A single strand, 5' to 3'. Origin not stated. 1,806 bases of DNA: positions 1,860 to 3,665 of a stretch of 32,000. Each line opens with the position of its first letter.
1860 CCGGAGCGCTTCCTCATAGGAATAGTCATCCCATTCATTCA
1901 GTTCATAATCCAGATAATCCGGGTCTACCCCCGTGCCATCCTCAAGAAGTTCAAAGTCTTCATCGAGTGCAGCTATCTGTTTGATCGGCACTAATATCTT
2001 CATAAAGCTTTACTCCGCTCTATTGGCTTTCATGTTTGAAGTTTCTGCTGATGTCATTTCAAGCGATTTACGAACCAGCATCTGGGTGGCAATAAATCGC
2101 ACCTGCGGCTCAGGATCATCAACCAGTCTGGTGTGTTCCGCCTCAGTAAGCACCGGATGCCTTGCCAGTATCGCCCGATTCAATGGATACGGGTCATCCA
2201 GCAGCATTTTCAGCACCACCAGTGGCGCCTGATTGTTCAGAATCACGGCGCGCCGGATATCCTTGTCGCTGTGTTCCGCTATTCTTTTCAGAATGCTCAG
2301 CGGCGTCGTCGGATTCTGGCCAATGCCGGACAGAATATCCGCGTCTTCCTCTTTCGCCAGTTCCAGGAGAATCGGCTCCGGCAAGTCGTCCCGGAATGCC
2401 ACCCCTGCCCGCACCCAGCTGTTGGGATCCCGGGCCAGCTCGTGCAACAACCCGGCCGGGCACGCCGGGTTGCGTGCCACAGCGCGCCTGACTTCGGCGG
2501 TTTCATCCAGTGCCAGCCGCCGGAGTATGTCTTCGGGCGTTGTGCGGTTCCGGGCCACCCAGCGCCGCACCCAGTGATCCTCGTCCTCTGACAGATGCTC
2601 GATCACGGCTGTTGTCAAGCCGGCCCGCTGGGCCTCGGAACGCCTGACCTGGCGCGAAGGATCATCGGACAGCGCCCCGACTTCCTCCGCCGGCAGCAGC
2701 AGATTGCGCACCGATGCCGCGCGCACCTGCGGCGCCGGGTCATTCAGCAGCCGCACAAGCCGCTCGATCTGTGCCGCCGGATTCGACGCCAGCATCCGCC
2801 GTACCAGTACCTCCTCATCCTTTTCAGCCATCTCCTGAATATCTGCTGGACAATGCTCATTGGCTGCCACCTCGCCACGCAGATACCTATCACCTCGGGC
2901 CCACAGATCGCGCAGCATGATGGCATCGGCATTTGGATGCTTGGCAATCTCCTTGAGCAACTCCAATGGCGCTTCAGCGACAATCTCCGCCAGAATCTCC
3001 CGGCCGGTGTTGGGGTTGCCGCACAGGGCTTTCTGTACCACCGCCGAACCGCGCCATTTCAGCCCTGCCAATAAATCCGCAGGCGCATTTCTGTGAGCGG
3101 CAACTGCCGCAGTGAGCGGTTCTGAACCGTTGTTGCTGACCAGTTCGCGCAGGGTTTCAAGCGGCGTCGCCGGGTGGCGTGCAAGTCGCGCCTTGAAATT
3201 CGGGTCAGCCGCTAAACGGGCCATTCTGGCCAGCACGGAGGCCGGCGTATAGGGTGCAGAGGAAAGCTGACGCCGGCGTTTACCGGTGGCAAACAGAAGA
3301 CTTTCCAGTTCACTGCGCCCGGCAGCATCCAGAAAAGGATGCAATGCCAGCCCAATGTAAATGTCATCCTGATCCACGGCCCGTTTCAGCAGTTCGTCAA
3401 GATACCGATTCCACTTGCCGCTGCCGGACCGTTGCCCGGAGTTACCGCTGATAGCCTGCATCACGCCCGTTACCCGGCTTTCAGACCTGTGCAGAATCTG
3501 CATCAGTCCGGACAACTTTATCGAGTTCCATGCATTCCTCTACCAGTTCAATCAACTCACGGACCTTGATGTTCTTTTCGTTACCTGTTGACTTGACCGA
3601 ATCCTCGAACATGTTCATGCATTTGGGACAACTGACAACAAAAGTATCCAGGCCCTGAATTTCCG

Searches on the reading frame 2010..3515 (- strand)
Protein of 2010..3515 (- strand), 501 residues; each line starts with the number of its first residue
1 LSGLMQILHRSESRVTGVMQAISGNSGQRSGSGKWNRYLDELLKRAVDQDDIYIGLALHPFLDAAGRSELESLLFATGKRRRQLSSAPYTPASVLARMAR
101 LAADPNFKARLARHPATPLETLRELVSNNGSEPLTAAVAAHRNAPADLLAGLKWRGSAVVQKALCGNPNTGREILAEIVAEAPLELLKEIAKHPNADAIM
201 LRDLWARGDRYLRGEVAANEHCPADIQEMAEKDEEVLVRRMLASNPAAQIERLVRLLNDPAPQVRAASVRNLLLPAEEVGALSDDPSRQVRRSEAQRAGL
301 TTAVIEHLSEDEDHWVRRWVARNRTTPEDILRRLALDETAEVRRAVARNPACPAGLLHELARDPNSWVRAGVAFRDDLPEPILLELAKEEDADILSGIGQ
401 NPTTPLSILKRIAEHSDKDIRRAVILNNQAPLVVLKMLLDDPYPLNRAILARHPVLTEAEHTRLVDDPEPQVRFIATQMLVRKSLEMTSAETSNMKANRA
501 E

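Call 7: search_protein_families(library=ncbifam, proteins=[window:2010-3515:-])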
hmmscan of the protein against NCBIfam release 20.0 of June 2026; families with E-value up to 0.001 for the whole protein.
window:2010-3515:- (501 aa): 0 families

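Call 10: search_protein_families(library=pfam, proteins=[window:2010-3515:-], max_evalue=0.01)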
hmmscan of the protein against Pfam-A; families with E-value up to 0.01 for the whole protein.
window:2010-3515:- (501 aa): 4 families
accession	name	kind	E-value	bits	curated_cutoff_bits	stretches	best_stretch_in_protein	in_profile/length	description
PF01816.23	LRV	-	4.8e-20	70.9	21.6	2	340-364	1-25/26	Leucine rich repeat variant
PF25591.1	LRV_2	-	1.7e-16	60.4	27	3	107-164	2-57/61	Leucine Rich Repeat Variant domain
PF02985.28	HEAT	-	1.9e-07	31.1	23.5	0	252-272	4-24/31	HEAT repeat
PF13646.12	HEAT_2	-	0.00022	21.9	27.7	0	247-272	30-55/88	HEAT repeats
